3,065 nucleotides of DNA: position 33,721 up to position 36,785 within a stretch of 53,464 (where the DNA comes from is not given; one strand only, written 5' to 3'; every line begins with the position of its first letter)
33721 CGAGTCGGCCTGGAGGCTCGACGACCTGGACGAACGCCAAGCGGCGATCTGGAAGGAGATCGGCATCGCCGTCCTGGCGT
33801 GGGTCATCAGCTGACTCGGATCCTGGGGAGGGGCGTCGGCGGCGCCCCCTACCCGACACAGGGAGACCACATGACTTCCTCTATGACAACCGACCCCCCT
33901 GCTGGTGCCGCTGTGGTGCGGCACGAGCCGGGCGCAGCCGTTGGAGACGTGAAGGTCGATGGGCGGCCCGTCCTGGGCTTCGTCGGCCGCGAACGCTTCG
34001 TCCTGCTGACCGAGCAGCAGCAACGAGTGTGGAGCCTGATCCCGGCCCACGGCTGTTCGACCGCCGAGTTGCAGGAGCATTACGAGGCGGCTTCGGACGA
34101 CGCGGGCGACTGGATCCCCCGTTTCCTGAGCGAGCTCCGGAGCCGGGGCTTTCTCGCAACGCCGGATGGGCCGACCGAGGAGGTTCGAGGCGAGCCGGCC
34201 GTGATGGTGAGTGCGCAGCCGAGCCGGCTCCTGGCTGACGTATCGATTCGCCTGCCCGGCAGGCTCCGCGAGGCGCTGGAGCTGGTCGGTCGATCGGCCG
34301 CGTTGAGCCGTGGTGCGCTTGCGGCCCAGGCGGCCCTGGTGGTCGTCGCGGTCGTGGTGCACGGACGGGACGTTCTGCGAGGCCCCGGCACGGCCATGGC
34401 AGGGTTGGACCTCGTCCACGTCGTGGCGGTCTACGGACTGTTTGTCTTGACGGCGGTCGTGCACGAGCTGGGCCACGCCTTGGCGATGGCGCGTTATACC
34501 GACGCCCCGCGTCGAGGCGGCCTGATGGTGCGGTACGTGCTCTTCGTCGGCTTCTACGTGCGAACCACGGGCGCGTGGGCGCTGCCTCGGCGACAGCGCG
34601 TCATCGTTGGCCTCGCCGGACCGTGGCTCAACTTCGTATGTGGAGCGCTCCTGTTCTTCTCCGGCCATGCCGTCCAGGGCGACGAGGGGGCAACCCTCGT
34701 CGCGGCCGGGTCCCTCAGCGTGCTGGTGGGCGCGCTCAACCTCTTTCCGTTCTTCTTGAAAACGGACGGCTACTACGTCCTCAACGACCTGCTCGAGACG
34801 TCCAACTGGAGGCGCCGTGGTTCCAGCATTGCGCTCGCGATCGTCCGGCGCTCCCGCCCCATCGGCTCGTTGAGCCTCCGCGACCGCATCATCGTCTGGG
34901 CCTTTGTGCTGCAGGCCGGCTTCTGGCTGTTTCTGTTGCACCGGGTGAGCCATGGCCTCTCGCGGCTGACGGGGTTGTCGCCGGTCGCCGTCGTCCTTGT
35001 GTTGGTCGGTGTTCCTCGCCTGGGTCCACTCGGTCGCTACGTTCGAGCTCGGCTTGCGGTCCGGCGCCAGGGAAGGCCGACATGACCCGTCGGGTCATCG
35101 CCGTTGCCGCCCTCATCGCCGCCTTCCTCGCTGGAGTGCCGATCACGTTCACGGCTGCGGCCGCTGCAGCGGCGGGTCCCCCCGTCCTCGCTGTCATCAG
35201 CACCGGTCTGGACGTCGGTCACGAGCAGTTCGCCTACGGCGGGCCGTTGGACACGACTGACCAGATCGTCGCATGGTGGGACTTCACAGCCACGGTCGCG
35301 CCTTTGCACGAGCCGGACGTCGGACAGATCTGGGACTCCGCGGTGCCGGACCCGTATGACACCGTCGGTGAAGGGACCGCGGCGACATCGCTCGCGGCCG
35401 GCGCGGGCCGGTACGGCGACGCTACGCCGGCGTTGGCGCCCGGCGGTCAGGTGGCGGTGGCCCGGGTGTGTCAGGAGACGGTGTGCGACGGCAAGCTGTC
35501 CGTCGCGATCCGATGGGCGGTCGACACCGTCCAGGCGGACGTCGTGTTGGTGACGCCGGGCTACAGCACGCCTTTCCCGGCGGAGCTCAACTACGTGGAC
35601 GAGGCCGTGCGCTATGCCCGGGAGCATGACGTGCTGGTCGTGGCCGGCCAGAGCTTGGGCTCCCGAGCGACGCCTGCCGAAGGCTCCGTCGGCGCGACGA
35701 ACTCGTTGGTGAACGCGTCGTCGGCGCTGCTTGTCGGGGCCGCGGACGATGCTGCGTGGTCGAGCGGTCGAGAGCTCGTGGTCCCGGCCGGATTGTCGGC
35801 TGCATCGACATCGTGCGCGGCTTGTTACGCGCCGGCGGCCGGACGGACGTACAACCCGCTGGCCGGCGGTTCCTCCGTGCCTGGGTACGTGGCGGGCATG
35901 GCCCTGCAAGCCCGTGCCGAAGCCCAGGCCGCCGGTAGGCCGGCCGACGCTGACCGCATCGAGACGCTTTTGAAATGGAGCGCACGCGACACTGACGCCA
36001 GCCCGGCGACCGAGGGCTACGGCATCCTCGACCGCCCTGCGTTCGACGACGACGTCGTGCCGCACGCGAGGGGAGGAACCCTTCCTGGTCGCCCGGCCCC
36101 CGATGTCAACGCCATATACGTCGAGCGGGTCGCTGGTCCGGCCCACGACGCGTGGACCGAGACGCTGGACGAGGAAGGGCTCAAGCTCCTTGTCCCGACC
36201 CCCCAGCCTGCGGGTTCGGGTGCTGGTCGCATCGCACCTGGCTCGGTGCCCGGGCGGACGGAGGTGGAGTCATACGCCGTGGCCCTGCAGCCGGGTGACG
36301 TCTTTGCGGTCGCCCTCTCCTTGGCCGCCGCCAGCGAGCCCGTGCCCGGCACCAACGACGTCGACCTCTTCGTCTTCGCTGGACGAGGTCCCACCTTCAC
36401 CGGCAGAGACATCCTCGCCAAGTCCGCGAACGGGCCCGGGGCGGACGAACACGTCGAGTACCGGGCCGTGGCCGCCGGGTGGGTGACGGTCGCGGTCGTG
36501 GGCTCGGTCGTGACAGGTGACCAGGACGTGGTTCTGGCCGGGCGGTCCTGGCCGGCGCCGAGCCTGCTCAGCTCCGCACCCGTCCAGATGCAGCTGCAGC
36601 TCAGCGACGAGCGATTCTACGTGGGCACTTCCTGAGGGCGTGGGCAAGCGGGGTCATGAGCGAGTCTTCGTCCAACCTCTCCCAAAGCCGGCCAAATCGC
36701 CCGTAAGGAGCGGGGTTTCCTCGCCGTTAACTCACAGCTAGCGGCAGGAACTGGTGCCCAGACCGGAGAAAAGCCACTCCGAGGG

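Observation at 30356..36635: Candidate undescribed RiPP-like system: two HprK-like kinases, a nucleotidyltransferase, three precursor-like sORFs, an RRE-M50 protease and an S8-like protein, with no class-defining cyclase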

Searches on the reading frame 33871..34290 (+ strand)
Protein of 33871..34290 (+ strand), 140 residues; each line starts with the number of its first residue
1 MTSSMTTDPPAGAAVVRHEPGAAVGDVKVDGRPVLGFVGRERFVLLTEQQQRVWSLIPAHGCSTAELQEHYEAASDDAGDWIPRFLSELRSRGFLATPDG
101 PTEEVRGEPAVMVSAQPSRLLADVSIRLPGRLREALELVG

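Call 32: search_protein_families(library=pfam, proteins=[window:33871-34290:+], max_evalue=10)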
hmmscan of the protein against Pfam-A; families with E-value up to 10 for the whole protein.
window:33871-34290:+ (140 aa): 1 family
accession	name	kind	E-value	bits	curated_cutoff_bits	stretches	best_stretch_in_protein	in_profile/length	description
PF05402.18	PqqD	-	0.09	13.6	23.4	1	64-95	36-67/67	Coenzyme PQQ synthesis protein D (PqqD)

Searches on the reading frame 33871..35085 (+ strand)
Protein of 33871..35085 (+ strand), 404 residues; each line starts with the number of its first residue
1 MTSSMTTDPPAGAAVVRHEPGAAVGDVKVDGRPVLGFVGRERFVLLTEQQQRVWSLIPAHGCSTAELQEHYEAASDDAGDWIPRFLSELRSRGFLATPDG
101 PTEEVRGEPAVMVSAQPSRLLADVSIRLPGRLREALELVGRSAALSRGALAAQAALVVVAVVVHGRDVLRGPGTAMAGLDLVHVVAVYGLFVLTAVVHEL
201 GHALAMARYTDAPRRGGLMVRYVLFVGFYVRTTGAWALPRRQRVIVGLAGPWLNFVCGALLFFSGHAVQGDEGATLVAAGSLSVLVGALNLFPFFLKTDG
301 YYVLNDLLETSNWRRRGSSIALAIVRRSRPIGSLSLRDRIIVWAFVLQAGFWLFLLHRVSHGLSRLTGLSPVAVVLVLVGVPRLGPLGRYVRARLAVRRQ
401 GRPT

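Call 5: search_protein_families(library=pfam, proteins=[window:33871-35085:+], max_evalue=0.1)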
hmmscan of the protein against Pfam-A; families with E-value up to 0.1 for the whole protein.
window:33871-35085:+ (404 aa): 2 families
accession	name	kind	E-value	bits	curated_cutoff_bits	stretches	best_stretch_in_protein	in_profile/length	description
PF02163.28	Peptidase_M50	-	5.7e-09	36.1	27.2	1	191-269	6-104/221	Peptidase family M50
PF11667.14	DUF3267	-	0.013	16.3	27.1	1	192-280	2-83/108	Putative zincin peptidase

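Call 6: search_protein_families(library=ncbifam, proteins=[window:33871-35085:+], max_evalue=0.1)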
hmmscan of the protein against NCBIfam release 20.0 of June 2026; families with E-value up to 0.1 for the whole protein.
window:33871-35085:+ (404 aa): 3 families
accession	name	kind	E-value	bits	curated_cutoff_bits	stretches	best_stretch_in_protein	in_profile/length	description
NF041824.1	daptide_HExxH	equivalog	4.8e-27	95.1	300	1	129-378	106-358/379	daptide biosynthesis intramembrane metalloprotease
NF058609.1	RiPP_HExxH_LiaK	equivalog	4.2e-10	39.7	225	1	180-314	89-218/246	YydH/LiaK family epipeptide maturation metalloprotease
NF011129.0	PRK14553.2-2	equivalog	0.041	14.2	133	1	263-297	18-53/104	ribosomal-processing cysteine protease Prp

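Call 25: find_homologous_proteins(query=window:33871-35085:+, max_evalue=0.001)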
Query window:33871-35085:+ (404 aa): 1 proteins with E <= 0.001 among 8000 candidates.
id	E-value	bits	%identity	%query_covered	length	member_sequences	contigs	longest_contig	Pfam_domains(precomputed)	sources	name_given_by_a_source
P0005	8.6e-250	846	100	97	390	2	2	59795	PF02163.29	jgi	jgi:hypothetical protein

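Call 27: find_encoding_contigs(protein=P0005, flank=10000, max_places=4)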
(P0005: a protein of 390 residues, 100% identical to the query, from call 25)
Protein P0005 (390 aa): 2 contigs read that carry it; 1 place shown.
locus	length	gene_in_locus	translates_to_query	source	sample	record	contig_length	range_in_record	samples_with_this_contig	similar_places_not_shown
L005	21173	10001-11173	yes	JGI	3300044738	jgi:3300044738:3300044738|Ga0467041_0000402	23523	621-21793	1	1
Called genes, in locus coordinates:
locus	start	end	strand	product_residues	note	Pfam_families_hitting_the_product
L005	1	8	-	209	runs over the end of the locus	?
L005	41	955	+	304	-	PF00211:Guanylate_cyc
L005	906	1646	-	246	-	PF14378:PAP2_3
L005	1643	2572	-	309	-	PF03706:LPG_synthase_TM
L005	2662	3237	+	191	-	-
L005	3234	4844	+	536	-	PF02776:TPP_enzyme_N, PF00205:TPP_enzyme_M, PF02775:TPP_enzyme_C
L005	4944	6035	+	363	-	PF07638:Sigma70_ECF (faint), PF04542:Sigma70_r2, PF04545:Sigma70_r4 (weak), PF08281:Sigma70_r4_2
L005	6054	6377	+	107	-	-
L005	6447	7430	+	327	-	-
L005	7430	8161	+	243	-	-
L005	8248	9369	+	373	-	-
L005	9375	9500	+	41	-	-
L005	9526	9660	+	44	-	-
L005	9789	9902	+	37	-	-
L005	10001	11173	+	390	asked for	PF02163:Peptidase_M50 (weak)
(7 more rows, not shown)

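Call 101: search_protein_families(library=padloc, proteins=[window:33871-35085:+], max_evalue=0.01)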
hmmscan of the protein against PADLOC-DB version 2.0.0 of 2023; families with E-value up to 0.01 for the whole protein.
window:33871-35085:+ (404 aa): 0 families

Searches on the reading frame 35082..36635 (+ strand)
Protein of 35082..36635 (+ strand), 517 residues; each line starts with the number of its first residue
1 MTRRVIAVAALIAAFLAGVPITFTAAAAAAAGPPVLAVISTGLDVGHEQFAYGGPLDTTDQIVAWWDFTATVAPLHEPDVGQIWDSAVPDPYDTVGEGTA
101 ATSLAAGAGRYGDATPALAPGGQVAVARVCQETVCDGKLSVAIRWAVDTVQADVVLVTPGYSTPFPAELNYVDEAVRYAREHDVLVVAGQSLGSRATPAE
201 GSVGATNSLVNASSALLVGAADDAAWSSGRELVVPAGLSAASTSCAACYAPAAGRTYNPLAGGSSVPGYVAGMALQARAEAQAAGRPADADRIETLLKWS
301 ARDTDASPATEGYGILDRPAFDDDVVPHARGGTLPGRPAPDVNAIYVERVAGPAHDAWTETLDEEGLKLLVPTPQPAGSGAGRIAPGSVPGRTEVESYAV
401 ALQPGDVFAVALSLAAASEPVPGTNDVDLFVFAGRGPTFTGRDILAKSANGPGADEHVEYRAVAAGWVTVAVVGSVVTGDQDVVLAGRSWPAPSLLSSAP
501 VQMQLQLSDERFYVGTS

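Call 5: search_protein_families(library=pfam, proteins=[window:35082-36635:+], max_evalue=0.1)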
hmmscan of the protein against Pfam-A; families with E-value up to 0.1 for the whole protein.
window:35082-36635:+ (517 aa): 2 families
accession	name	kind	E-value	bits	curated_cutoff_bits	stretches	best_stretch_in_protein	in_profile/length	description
PF00082.27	Peptidase_S8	-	0.00059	19.7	21.8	1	35-314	5-288/288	Subtilase family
PF04151.21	PPC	-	0.013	16.8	25.9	1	422-472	20-68/70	Bacterial pre-peptidase C-terminal domain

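Call 6: search_protein_families(library=ncbifam, proteins=[window:35082-36635:+], max_evalue=0.1)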
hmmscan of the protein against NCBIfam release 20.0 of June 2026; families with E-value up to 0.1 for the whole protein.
window:35082-36635:+ (517 aa): 2 families
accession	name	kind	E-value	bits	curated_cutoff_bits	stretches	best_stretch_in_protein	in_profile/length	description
TIGR03921.1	T7SS_mycosin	equivalog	1.5e-07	30.9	278.75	1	92-333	47-297/353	type VII secretion-associated serine protease mycosin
TIGR03895.1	protease_PatA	subfamily_domain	0.094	11.4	421.05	0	133-189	40-95/606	PatA/PatG family cyanobactin maturation protease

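Call 29: search_solved_structures(query=window:35082-36635:+, max_evalue=0.01, show_alignments=2)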
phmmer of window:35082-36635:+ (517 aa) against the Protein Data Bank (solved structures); distinct sequences matched with E-value up to 0.01: 0.

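Call 72: search_solved_structures(query=window:35082-36635:+, max_evalue=10, show_alignments=3)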
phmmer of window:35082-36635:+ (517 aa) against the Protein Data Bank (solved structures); distinct sequences matched with E-value up to 10: 0.

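Call 101: search_protein_families(library=padloc, proteins=[window:35082-36635:+], max_evalue=0.01)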
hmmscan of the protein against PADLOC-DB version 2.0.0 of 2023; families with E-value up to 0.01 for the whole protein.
window:35082-36635:+ (517 aa): 0 families
